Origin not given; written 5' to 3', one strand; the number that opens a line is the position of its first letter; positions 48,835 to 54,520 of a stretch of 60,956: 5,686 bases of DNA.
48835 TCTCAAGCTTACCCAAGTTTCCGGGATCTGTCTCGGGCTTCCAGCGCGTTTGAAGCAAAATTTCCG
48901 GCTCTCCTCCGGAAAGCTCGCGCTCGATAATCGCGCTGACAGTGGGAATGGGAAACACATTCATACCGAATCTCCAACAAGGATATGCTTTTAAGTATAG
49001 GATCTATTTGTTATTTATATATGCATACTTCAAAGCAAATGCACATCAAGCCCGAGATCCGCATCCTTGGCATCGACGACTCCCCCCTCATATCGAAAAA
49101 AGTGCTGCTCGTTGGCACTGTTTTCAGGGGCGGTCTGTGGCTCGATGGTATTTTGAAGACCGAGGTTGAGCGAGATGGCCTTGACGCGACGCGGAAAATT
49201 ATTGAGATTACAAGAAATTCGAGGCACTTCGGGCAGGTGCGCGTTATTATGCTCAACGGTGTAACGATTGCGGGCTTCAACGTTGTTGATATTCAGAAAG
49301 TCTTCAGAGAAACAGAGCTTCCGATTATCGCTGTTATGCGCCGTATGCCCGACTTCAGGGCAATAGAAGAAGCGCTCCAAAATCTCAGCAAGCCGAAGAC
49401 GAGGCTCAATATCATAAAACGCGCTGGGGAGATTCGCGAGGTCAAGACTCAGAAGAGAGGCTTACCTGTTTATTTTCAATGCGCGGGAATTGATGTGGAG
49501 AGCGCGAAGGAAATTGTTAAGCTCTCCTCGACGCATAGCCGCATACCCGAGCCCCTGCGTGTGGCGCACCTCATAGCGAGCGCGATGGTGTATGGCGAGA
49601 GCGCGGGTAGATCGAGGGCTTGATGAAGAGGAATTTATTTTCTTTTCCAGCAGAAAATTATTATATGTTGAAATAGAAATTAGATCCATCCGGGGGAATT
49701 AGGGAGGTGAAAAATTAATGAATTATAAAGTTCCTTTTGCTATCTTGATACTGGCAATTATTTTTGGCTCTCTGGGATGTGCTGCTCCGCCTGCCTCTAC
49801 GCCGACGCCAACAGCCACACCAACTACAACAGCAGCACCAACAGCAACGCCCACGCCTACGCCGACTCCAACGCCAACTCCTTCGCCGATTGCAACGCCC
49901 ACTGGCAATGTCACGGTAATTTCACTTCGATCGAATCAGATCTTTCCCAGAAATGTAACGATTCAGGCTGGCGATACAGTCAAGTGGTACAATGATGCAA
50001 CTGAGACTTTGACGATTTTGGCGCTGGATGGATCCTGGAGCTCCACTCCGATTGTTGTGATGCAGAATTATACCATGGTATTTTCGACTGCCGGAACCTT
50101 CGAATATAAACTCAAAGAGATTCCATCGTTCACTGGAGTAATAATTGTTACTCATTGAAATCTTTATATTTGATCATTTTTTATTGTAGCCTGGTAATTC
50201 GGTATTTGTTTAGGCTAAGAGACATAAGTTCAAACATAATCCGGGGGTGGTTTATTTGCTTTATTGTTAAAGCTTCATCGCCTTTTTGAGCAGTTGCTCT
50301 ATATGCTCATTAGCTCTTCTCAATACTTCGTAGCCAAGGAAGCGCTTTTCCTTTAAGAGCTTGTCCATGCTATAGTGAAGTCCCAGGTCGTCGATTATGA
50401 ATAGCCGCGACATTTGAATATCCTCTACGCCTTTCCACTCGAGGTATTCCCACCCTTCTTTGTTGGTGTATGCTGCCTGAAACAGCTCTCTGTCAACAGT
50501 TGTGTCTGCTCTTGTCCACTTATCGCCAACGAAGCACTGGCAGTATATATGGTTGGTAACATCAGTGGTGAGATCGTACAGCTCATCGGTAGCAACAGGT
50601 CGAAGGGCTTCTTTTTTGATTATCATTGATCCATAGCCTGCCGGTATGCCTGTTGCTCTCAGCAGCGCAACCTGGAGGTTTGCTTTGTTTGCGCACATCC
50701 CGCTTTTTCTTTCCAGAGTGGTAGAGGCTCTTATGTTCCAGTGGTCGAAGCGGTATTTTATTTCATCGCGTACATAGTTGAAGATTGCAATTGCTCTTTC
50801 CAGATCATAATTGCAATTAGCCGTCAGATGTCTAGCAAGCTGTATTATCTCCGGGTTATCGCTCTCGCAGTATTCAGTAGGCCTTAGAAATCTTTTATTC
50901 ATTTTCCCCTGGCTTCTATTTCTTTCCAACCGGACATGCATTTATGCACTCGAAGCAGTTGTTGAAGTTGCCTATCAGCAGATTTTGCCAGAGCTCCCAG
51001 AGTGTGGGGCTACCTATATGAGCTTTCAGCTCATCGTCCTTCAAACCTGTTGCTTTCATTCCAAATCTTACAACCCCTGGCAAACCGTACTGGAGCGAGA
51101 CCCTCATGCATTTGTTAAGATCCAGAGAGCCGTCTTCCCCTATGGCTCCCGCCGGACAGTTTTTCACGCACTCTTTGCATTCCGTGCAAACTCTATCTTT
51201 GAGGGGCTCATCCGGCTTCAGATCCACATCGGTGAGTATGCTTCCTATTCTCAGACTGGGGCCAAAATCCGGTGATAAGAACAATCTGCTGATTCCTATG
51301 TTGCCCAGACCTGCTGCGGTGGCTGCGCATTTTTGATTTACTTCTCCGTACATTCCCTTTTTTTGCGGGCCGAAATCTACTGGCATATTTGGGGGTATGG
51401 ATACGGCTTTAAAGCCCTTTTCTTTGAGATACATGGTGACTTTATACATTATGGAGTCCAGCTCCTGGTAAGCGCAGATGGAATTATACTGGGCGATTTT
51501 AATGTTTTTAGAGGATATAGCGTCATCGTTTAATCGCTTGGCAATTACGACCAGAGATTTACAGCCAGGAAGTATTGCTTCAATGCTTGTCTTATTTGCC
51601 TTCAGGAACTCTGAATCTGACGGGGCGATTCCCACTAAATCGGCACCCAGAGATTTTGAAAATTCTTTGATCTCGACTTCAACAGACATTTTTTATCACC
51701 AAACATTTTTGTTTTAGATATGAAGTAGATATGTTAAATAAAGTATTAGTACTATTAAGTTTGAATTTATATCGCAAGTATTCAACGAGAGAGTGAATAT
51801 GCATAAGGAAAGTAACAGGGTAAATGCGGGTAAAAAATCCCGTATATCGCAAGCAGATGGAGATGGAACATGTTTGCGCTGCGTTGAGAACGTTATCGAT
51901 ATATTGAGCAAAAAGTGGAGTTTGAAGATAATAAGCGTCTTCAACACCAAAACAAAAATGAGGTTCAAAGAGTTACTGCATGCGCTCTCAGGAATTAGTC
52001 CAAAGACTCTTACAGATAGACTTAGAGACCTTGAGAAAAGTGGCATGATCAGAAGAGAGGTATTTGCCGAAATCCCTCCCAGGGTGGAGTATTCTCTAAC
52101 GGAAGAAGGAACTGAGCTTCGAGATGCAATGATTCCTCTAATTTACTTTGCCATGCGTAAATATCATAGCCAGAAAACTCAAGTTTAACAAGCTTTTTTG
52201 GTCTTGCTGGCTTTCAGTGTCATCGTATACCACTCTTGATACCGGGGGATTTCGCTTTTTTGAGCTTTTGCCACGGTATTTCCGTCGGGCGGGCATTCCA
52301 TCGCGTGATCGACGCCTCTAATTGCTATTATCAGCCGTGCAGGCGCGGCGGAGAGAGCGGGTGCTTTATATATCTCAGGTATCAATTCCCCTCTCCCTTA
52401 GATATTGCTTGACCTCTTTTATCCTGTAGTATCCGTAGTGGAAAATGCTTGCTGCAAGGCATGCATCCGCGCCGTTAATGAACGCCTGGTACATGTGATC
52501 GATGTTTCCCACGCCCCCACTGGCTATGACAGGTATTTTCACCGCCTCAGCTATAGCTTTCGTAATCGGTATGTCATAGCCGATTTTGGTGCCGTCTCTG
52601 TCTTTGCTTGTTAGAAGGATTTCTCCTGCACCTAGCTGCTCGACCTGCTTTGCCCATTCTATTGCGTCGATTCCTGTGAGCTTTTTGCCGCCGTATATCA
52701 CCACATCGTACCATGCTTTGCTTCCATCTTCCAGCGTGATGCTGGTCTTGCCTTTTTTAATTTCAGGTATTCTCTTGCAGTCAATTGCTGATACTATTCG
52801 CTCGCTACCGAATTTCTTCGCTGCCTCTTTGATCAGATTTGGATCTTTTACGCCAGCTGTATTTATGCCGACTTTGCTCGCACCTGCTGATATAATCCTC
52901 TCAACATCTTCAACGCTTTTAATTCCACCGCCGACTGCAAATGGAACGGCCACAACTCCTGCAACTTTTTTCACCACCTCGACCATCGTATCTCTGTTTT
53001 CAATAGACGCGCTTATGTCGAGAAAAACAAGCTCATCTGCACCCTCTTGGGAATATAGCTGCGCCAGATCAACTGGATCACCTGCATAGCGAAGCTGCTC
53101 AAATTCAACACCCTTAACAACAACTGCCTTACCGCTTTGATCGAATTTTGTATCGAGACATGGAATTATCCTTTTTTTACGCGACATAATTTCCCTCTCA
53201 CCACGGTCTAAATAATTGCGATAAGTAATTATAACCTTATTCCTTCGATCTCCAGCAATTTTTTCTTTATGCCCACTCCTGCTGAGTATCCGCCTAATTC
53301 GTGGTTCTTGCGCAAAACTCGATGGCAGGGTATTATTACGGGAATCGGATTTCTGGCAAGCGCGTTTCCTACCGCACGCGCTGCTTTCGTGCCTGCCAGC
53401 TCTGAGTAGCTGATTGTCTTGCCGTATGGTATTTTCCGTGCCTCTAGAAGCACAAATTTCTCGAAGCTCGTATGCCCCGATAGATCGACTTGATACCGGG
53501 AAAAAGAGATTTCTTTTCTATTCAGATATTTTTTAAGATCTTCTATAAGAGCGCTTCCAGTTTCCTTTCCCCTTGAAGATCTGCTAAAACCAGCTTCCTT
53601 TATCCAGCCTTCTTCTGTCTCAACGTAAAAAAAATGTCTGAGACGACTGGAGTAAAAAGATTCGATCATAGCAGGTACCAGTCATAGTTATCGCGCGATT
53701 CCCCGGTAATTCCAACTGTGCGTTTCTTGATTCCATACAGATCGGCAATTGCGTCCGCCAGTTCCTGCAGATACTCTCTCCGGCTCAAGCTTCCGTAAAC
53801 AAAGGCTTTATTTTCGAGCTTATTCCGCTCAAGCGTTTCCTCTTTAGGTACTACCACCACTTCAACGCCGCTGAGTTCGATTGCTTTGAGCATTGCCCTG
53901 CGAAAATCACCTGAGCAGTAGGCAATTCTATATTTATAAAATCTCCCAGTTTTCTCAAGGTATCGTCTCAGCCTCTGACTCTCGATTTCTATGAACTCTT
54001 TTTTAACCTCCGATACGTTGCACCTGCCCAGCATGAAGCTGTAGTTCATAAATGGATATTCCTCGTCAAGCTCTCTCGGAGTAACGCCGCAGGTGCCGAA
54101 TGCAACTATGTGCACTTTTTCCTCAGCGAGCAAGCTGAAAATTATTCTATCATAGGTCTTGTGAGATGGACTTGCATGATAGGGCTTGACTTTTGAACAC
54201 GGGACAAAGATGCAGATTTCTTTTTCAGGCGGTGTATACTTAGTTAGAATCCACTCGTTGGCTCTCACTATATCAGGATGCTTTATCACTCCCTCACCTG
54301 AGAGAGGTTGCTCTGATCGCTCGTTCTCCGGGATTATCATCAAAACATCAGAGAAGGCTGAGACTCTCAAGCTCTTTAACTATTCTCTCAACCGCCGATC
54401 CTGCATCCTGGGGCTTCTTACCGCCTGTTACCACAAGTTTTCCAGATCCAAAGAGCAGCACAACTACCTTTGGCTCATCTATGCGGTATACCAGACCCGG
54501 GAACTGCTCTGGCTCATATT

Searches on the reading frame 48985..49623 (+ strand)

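Call 37: search_protein_families(library=pfam, max_evalue=0.001, proteins=[window:48985-49623:+])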
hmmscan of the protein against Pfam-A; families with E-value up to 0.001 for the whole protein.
window:48985-49623:+ (212 aa): 1 family
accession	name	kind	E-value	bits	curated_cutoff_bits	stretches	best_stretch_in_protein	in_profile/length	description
PF01949.23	Endo_dU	-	2.4e-63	213.3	32.7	1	24-201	2-181/182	Endonuclease dU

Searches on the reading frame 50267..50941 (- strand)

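Call 37: search_protein_families(library=pfam, max_evalue=0.001, proteins=[window:50267-50941:-])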
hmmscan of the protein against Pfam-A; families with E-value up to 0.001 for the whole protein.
window:50267-50941:- (224 aa): 1 family
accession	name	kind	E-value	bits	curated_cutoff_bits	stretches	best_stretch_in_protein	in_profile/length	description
PF01841.26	Transglut_core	-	1e-17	64.8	23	1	34-146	2-107/108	Transglutaminase-like superfamily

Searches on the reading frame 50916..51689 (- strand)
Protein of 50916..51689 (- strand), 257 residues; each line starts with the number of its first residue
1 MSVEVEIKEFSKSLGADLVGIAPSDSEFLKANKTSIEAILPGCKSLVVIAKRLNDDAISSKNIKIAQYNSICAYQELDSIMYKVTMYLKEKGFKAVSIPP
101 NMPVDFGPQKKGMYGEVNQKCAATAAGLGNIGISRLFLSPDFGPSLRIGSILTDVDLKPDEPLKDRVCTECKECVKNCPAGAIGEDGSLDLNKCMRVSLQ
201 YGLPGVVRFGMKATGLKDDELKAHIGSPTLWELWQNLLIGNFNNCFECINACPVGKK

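Call 37: search_protein_families(library=pfam, max_evalue=0.001, proteins=[window:50916-51689:-])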
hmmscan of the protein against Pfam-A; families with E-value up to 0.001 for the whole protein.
window:50916-51689:- (257 aa): 6 families
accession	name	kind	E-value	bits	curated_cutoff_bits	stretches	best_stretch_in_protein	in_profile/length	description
PF13484.11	Fer4_16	-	2.1e-07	32.1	30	1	168-197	2-32/66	4Fe-4S double cluster binding domain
PF13187.11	Fer4_9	-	2.2e-05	24.8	27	1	168-187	2-21/52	4Fe-4S dicluster domain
PF13237.11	Fer4_10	-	6.4e-05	23.2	25.5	1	165-184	6-27/53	4Fe-4S dicluster domain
PF12798.12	Fer4_3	-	0.00019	22.5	27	0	168-182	1-15/15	4Fe-4S binding domain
PF12838.12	Fer4_7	-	0.00041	21.2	27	0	168-255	2-51/52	4Fe-4S dicluster domain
PF12837.12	Fer4_6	-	0.00067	19.9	25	0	168-183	9-24/24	4Fe-4S binding domain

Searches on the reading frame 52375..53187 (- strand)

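Call 37: search_protein_families(library=pfam, max_evalue=0.001, proteins=[window:52375-53187:-])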
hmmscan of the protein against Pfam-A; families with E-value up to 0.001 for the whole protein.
window:52375-53187:- (270 aa): 9 families
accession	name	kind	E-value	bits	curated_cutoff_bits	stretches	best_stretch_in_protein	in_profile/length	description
PF00977.27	His_biosynth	-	4.5e-78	262.3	23.6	1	6-253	1-226/228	Histidine biosynthesis protein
PF03060.21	NMO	-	2.2e-08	34.3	28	1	172-247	142-223/331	Nitronate monooxygenase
PF01180.27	DHO_dh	-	1.1e-07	31.8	27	1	65-121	223-282/291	Dihydroorotate dehydrogenase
PF01207.24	Dus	-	3.9e-07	29.9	20.4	0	68-126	172-230/311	Dihydrouridine synthase (Dus)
PF05690.20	ThiG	-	1.7e-05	24.7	23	0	179-247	137-205/247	Thiazole biosynthesis protein ThiG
PF04309.18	G3P_antiterm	-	5e-05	23.2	27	0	68-107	127-166/173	Glycerol-3-phosphate responsive antiterminator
PF00478.31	IMPDH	-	7.6e-05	22.3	25.6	0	211-249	201-239/345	IMP dehydrogenase / GMP reductase domain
PF01070.24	FMN_dh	-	0.00016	21.3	24.9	0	209-253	263-309/350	FMN-dependent dehydrogenase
PF02581.23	TMP-TENI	-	0.00026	20.9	27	0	180-241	114-172/180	Thiamine monophosphate synthase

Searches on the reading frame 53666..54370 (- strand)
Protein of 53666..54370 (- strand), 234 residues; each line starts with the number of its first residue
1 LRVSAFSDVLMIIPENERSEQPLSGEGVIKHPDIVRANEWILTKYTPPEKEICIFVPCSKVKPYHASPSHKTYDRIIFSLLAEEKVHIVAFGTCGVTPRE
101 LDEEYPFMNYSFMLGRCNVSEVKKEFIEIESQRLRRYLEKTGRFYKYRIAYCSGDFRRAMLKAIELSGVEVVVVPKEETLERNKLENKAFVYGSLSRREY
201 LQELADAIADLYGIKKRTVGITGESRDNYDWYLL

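Call 37: search_protein_families(library=pfam, max_evalue=0.001, proteins=[window:53666-54370:-])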
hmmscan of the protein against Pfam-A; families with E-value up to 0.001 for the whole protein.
window:53666-54370:- (234 aa): 1 family
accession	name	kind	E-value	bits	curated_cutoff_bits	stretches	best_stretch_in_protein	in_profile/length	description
PF17884.7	DUF5591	-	8.5e-18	65.1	26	1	36-186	3-144/150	Domain of unknown function (DUF5591)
